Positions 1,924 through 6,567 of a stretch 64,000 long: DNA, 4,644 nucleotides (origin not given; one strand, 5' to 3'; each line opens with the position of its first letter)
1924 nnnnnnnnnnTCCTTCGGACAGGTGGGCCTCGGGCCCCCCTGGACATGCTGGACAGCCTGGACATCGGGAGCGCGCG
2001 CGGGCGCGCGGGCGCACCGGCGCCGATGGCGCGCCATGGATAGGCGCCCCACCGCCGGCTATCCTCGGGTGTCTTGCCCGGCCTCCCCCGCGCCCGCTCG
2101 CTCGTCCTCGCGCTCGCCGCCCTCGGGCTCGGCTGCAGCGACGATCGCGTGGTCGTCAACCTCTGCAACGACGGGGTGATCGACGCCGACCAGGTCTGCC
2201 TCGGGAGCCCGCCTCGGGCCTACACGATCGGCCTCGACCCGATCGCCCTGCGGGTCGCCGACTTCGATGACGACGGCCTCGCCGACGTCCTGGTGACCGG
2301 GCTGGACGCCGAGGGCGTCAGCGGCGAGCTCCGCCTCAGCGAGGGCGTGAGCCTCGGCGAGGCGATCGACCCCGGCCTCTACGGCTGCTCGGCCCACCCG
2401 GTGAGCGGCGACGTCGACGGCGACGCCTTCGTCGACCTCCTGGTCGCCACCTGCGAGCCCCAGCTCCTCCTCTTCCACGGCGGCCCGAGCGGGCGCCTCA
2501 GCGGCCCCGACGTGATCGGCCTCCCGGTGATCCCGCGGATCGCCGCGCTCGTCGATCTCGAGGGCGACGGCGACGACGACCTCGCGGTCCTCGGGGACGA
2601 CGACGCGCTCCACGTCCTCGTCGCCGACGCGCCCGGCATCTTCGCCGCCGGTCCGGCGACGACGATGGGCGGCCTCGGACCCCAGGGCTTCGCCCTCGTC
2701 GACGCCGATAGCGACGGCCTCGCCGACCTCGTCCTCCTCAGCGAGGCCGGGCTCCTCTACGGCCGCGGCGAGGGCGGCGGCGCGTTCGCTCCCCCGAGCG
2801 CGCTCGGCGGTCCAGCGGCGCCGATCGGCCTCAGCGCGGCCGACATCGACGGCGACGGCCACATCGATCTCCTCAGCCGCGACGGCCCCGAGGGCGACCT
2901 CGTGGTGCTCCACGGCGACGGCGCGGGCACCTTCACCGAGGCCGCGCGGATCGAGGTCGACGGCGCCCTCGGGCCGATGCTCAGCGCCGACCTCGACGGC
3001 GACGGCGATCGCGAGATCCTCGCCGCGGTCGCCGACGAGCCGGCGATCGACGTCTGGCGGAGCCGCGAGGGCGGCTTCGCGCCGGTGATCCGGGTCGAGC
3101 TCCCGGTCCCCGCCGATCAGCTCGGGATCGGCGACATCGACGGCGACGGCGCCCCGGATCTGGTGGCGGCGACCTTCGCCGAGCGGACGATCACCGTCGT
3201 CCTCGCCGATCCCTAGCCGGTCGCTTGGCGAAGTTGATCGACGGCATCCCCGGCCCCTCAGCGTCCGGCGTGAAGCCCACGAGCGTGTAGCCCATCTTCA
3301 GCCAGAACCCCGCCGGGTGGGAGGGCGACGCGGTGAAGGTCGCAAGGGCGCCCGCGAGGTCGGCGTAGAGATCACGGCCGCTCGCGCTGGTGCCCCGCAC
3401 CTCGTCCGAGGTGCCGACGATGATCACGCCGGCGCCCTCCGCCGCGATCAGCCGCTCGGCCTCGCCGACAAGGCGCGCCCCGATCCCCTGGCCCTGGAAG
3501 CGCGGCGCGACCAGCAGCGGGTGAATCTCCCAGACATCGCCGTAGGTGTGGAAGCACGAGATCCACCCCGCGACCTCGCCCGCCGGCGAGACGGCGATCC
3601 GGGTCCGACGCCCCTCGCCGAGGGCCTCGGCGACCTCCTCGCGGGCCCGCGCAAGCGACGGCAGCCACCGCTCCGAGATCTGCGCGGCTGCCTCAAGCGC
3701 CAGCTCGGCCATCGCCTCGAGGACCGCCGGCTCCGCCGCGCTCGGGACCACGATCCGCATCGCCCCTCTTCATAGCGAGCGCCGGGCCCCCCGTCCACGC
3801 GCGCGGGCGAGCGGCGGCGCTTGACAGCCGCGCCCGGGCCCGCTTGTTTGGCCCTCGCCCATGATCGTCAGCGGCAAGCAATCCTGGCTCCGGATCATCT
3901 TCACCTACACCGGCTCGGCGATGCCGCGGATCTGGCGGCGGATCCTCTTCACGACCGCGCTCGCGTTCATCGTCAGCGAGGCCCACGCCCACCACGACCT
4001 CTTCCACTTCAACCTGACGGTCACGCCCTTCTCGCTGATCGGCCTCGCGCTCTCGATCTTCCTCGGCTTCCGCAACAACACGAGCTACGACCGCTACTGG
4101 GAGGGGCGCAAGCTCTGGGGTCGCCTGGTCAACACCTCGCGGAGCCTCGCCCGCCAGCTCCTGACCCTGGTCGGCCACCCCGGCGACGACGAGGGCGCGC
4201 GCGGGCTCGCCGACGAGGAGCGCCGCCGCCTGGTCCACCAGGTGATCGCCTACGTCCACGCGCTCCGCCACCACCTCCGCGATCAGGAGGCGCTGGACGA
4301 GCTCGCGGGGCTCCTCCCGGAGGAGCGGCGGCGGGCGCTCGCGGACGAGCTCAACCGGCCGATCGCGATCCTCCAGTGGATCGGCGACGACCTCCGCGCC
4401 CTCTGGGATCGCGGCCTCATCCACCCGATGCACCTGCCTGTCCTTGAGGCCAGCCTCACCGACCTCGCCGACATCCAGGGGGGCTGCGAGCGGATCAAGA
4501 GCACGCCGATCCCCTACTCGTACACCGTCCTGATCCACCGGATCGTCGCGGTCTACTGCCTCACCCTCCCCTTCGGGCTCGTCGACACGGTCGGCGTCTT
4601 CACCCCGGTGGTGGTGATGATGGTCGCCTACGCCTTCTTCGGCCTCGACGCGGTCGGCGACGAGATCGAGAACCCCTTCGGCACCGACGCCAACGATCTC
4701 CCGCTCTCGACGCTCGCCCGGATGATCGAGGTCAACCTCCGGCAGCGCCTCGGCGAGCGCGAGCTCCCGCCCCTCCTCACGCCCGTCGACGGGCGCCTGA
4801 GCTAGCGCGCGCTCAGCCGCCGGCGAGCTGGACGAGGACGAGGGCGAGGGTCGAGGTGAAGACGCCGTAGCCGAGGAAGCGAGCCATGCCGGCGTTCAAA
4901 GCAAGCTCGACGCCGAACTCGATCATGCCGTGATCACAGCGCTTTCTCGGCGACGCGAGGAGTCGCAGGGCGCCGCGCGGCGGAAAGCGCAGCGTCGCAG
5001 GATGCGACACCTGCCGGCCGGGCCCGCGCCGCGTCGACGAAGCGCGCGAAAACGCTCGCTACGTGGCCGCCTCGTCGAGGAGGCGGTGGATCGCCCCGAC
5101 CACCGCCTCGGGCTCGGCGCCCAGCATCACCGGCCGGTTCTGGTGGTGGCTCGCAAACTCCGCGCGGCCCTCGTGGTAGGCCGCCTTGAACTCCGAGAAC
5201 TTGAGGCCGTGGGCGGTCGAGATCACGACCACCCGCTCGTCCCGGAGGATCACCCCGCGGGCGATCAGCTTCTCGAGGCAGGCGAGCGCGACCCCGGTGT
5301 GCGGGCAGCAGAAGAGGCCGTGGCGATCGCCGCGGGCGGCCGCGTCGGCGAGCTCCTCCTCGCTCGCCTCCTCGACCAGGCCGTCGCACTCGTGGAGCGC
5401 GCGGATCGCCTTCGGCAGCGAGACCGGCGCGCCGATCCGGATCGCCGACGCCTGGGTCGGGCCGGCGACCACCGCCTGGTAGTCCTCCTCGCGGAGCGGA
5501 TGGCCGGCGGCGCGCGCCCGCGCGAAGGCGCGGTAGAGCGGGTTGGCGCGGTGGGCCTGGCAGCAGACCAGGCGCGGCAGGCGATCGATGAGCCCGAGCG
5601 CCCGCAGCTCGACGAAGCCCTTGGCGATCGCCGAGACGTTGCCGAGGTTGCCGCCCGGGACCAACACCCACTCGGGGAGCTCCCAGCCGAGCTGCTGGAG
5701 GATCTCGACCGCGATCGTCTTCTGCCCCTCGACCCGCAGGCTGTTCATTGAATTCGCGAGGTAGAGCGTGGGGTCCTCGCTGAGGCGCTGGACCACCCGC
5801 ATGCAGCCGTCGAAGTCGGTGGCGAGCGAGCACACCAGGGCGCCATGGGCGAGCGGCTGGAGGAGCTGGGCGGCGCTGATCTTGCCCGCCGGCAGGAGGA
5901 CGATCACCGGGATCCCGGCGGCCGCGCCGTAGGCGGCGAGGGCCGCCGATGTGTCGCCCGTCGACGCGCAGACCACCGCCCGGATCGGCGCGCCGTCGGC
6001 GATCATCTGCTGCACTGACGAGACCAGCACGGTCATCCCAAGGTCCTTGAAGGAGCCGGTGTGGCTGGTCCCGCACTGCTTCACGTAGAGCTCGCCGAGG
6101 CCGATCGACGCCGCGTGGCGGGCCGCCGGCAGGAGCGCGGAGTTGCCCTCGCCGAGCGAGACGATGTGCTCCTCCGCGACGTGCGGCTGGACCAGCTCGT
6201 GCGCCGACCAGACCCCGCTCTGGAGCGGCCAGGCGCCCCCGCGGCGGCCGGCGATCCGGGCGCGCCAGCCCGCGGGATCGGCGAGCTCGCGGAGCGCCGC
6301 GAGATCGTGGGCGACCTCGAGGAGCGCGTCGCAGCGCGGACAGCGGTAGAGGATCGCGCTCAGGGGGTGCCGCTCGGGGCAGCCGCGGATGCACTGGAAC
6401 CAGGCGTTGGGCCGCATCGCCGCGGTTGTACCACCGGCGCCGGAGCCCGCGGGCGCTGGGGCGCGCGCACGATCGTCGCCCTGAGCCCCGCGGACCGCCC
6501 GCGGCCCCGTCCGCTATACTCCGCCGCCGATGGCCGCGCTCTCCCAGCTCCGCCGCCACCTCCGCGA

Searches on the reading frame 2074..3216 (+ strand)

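Call 35: search_protein_families(library=pfam, proteins=[window:2074-3216:+], max_evalue=0.00001)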
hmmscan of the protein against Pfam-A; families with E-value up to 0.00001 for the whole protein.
window:2074-3216:+ (380 aa): 2 families
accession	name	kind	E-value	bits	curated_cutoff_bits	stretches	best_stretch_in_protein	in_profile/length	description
PF13517.12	FG-GAP_3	-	1.2e-34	119.2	26.9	4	257-316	1-60/61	FG-GAP-like repeat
PF01839.29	FG-GAP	-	1.3e-09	38.2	22.1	0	349-366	4-21/37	FG-GAP repeat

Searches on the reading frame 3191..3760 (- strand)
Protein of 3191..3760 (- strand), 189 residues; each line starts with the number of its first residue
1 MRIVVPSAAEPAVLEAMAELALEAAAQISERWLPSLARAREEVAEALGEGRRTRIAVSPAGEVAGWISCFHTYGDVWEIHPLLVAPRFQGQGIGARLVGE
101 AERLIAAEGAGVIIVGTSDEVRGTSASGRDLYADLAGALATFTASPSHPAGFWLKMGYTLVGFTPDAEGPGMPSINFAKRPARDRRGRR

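Call 63: search_protein_families(library=pfam, proteins=[window:3191-3760:-], max_evalue=0.00001)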
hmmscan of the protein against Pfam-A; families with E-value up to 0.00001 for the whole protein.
window:3191-3760:- (189 aa): 3 families
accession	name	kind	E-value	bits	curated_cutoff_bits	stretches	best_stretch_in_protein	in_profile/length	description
PF00583.31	Acetyltransf_1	-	1.2e-11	45.3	20.7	1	43-117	24-100/116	Acetyltransferase (GNAT) family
PF13508.13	Acetyltransf_7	-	1e-07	32.7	27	1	61-122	12-63/84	Acetyltransferase (GNAT) domain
PF13673.13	Acetyltransf_10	-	9.1e-06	26.1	23.6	0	41-115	20-92/128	Acetyltransferase (GNAT) domain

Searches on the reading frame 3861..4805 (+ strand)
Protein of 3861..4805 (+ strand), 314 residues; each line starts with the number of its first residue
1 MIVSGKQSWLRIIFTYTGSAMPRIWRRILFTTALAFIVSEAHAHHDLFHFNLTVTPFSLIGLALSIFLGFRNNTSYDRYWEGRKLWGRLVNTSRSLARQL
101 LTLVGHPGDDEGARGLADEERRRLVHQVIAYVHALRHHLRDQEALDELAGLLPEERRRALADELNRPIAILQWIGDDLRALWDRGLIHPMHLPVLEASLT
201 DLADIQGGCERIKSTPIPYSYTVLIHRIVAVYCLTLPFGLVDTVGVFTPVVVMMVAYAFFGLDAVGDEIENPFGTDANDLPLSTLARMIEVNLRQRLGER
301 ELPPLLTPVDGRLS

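Call 63: search_protein_families(library=pfam, proteins=[window:3861-4805:+], max_evalue=0.00001)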
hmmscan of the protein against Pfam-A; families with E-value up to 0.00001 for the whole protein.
window:3861-4805:+ (314 aa): 1 family
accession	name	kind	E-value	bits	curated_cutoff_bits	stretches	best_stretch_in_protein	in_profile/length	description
PF25539.1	Bestrophin_2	-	6.4e-108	361.1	27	1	1-294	1-287/288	Bacterial/Fungal Bestrophin protein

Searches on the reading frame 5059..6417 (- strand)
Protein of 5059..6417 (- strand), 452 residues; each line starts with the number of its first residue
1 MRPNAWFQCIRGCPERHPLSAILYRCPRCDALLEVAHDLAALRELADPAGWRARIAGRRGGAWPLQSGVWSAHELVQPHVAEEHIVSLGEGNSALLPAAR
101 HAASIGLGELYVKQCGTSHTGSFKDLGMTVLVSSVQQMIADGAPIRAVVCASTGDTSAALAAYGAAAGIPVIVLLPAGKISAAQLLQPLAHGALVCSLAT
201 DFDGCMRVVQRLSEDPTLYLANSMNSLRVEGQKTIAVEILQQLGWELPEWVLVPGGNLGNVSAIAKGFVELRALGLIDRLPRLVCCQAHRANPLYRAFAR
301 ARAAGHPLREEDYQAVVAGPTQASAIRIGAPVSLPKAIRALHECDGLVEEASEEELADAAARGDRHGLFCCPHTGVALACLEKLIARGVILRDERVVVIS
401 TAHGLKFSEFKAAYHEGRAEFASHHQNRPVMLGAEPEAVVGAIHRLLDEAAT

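Call 63: search_protein_families(library=pfam, proteins=[window:5059-6417:-], max_evalue=0.00001)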
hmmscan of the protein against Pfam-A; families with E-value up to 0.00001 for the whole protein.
window:5059-6417:- (452 aa): 1 family
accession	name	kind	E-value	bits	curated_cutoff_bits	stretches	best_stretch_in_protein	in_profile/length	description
PF00291.31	PALP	-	8.6e-56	189.9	35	1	86-401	1-294/295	Pyridoxal-phosphate dependent enzyme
